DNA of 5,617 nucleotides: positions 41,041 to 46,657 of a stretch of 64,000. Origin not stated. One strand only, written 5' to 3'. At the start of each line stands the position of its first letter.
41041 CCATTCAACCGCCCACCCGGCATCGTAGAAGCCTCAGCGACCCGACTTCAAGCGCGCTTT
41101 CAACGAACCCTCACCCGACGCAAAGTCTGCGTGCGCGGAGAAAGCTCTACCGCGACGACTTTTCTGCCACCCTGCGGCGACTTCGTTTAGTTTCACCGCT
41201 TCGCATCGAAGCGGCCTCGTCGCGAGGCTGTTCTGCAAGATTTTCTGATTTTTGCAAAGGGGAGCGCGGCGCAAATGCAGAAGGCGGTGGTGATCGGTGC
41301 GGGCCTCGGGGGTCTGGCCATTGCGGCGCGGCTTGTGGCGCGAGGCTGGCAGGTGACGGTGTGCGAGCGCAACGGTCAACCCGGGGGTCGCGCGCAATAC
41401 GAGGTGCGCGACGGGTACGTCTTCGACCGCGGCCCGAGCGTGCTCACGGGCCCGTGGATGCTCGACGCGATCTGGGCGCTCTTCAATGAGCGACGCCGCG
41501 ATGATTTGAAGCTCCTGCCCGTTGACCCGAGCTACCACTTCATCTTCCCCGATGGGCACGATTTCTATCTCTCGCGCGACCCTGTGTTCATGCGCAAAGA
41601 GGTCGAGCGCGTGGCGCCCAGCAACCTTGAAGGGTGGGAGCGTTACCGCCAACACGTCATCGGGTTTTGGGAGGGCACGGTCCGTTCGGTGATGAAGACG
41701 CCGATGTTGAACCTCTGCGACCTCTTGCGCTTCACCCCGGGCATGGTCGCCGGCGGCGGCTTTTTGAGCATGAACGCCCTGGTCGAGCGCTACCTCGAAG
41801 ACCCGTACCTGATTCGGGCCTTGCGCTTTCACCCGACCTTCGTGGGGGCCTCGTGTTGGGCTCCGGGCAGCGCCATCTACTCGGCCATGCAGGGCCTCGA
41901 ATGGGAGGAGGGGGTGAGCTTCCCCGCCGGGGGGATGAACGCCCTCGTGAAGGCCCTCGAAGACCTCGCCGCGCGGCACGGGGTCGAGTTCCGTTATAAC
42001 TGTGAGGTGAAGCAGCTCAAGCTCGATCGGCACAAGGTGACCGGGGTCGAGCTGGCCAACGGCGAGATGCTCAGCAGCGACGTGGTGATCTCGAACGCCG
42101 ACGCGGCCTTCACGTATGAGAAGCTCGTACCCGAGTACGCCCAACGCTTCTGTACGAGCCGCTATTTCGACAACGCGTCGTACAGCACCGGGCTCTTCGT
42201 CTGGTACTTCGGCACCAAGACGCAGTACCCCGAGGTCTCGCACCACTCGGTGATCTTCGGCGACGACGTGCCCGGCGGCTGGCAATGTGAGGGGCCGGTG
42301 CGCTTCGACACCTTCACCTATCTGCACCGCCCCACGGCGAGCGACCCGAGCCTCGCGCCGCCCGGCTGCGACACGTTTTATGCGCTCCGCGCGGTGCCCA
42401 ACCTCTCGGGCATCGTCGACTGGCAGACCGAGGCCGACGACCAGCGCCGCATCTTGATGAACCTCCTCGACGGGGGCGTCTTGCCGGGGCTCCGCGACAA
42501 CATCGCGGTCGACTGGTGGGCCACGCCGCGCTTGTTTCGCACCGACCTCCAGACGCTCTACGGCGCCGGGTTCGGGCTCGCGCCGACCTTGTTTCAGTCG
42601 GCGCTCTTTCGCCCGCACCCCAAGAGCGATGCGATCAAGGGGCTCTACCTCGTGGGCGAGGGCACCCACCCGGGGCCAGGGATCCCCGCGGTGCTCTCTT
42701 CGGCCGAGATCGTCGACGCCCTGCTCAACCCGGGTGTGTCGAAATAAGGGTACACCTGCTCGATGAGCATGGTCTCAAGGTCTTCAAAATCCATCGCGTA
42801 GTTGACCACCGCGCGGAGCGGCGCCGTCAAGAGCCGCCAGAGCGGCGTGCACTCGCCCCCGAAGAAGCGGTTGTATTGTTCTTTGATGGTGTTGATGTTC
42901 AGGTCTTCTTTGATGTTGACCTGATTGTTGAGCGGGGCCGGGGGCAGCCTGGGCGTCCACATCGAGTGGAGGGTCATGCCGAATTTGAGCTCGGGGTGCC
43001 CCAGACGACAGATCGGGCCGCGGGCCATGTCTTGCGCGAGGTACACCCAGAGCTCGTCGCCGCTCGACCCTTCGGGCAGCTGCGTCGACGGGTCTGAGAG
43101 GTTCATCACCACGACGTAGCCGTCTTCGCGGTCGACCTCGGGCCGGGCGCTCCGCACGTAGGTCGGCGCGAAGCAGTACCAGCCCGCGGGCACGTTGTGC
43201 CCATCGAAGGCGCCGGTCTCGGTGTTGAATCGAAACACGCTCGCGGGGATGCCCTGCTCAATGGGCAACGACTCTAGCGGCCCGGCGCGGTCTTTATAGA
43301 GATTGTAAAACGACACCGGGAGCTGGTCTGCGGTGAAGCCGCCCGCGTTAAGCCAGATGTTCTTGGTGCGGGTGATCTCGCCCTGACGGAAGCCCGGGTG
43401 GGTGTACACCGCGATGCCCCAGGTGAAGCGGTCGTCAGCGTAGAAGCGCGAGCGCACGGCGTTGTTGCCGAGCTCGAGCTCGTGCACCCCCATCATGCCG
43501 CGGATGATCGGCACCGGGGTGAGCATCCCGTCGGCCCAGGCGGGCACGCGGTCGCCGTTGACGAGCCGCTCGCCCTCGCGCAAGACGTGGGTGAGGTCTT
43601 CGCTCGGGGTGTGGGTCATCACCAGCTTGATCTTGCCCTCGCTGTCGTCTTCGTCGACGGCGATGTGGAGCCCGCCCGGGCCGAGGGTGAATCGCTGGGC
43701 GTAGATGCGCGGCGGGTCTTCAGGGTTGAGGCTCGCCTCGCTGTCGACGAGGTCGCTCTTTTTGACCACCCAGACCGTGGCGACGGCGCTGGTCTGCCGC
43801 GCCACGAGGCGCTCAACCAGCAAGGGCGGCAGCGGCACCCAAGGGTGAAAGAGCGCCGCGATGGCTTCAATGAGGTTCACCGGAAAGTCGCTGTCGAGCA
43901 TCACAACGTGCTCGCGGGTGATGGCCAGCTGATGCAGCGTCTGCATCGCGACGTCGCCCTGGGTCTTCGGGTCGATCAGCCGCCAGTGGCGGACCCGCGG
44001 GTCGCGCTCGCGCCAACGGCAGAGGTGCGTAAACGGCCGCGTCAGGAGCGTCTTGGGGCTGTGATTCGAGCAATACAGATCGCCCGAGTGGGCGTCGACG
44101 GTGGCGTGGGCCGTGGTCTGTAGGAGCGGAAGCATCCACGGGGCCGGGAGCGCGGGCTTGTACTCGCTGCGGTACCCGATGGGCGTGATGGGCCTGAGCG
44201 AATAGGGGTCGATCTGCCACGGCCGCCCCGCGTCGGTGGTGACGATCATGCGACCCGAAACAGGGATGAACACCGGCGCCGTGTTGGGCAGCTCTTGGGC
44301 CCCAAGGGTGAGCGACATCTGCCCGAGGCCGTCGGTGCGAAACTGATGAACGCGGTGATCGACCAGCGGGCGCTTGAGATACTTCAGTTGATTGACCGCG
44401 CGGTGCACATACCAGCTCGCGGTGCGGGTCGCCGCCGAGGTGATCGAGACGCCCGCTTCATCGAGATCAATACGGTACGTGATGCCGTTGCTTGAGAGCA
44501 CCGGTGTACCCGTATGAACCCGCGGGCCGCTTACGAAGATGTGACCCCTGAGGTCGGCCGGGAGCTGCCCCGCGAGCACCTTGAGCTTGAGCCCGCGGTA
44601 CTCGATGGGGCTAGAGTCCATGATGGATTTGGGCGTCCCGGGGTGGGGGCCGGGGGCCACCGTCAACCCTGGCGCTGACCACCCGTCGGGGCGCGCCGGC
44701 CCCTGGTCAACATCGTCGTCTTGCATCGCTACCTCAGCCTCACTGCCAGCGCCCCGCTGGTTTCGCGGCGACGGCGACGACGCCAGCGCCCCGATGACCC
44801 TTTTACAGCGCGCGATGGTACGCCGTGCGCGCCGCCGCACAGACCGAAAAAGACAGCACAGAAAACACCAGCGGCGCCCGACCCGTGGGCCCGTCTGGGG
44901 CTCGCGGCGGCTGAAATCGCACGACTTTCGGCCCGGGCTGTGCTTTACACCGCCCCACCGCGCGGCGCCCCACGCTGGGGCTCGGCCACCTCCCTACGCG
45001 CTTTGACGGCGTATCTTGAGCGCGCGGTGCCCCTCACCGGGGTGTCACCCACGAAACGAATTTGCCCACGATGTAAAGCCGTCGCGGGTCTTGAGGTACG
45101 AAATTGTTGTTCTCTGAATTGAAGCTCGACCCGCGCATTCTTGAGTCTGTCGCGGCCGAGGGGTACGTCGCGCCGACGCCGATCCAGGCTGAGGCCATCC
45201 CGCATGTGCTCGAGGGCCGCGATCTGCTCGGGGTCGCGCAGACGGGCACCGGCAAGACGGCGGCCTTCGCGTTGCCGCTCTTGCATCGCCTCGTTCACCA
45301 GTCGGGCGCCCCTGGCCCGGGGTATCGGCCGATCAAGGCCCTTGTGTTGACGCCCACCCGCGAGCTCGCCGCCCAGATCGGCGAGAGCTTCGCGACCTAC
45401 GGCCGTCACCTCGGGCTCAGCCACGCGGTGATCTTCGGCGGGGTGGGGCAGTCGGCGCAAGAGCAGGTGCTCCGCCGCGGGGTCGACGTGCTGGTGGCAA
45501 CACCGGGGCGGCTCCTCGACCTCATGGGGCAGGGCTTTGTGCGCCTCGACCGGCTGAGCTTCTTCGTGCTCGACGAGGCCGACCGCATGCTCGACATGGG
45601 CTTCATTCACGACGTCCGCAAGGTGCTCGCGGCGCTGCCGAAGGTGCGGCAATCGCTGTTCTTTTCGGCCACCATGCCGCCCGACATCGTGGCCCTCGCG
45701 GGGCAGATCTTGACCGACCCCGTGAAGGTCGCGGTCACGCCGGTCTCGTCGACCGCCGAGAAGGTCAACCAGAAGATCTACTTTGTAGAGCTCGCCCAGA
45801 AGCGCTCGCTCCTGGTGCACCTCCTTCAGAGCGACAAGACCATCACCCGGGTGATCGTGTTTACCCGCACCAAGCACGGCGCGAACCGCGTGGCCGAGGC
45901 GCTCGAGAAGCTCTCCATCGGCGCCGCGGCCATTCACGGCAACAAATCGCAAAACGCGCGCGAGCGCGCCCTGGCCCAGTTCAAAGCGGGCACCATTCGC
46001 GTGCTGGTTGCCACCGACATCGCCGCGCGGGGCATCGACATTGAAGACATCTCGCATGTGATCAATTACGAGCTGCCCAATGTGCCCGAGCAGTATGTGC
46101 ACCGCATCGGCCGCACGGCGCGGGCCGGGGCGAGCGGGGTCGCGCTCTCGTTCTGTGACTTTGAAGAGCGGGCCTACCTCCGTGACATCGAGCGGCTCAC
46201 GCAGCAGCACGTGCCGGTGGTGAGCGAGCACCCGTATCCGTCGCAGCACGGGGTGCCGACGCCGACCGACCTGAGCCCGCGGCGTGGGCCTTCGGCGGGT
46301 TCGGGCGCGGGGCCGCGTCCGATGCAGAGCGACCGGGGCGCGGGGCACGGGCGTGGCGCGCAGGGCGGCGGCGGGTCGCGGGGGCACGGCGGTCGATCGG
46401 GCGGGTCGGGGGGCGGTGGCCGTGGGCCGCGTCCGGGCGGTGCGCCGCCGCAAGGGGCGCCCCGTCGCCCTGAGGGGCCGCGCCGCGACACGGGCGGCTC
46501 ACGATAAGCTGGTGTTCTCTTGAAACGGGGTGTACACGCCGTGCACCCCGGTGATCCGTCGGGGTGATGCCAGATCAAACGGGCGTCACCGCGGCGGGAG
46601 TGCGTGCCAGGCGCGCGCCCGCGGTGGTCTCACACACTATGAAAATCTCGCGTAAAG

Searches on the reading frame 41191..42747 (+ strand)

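Call 25: search_protein_families(library=pfam, proteins=[window:41191-42747:+], max_evalue=0.01)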
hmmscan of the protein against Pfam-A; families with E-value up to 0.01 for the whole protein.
window:41191-42747:+ (518 aa): 10 families
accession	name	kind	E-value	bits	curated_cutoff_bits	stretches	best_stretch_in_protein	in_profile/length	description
PF01593.30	Amino_oxidase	-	7.4e-30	105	19.8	1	39-505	1-435/443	Flavin containing amine oxidoreductase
PF01266.30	DAO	-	9.1e-15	55.5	27.9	2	32-76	2-50/353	FAD dependent oxidoreductase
PF13450.12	NAD_binding_8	-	2.3e-14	53.8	21.9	1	34-100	1-67/68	NAD(P)-binding Rossmann-like domain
PF00070.33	Pyr_redox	-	7.4e-08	33.2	22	1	31-65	1-35/82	Pyridine nucleotide-disulphide oxidoreductase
PF00890.30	FAD_binding_2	-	1.1e-06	28.5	20.4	0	32-67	2-37/414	FAD binding domain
PF07992.20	Pyr_redox_2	-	2.5e-06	27.5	26.1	1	31-63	2-35/291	Pyridine nucleotide-disulphide oxidoreductase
PF03486.20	HI0933_like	-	4.6e-06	26.7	50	0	31-65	2-36/244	HI0933-like protein Rossmann domain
PF01494.25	FAD_binding_3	-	0.0043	16.8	22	0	31-62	3-34/349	FAD binding domain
PF06100.17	MCRA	-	0.0047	16.3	23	0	251-307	207-268/495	MCRA family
PF12831.13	FAD_oxidored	-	0.0089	15.8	27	0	33-68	3-38/416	FAD dependent oxidoreductase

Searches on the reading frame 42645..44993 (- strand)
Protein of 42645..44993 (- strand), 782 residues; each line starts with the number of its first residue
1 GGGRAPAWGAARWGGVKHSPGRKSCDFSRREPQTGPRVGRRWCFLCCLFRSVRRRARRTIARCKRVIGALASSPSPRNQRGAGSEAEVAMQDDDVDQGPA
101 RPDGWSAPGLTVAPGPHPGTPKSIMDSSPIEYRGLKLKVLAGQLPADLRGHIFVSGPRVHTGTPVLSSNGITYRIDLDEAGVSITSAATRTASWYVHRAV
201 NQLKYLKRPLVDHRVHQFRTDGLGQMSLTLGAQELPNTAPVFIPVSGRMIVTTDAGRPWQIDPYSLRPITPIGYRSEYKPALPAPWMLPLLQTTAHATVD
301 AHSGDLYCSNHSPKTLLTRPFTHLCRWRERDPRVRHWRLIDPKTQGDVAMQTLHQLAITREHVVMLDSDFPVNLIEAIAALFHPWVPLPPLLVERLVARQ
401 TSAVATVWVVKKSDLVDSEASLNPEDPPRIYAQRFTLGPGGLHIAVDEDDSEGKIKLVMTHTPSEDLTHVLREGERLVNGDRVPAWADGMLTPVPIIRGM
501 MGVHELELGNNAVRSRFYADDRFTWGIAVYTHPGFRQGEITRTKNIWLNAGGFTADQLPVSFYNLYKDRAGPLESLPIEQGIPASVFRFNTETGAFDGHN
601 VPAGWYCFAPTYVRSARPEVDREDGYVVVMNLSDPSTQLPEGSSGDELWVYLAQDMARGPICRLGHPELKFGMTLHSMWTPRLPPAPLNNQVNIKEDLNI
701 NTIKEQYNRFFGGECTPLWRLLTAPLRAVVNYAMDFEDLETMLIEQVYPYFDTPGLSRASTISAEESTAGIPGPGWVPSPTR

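Call 31: search_protein_families(library=pfam, proteins=[window:42645-44993:-], max_evalue=0.001)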
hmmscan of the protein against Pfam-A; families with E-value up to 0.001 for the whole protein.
window:42645-44993:- (782 aa): 1 family
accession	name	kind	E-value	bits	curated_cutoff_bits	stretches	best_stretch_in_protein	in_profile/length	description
PF03055.21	RPE65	-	1.1e-25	91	27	2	135-376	12-226/469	Retinal pigment epithelial membrane protein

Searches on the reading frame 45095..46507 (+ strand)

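Call 31: search_protein_families(library=pfam, proteins=[window:45095-46507:+], max_evalue=0.001)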
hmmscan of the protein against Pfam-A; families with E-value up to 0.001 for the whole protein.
window:45095-46507:+ (470 aa): 5 families
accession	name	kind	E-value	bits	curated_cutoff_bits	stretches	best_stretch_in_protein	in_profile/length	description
PF00270.35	DEAD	-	1.6e-49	168.3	26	1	28-197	1-163/167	DEAD/DEAH box helicase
PF00271.37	Helicase_C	-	5.8e-34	117.1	23.5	1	236-345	2-110/110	Helicase conserved C-terminal domain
PF04851.21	ResIII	-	1.2e-05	25.7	22.5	1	27-194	4-162/164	Type III restriction enzyme, res subunit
PF06862.17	Utp25_C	-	0.0002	21.5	32.8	1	237-335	34-134/190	Utp25, C-terminal domain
PF13604.12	AAA_30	-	0.00072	19.8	27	0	30-103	5-70/191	AAA domain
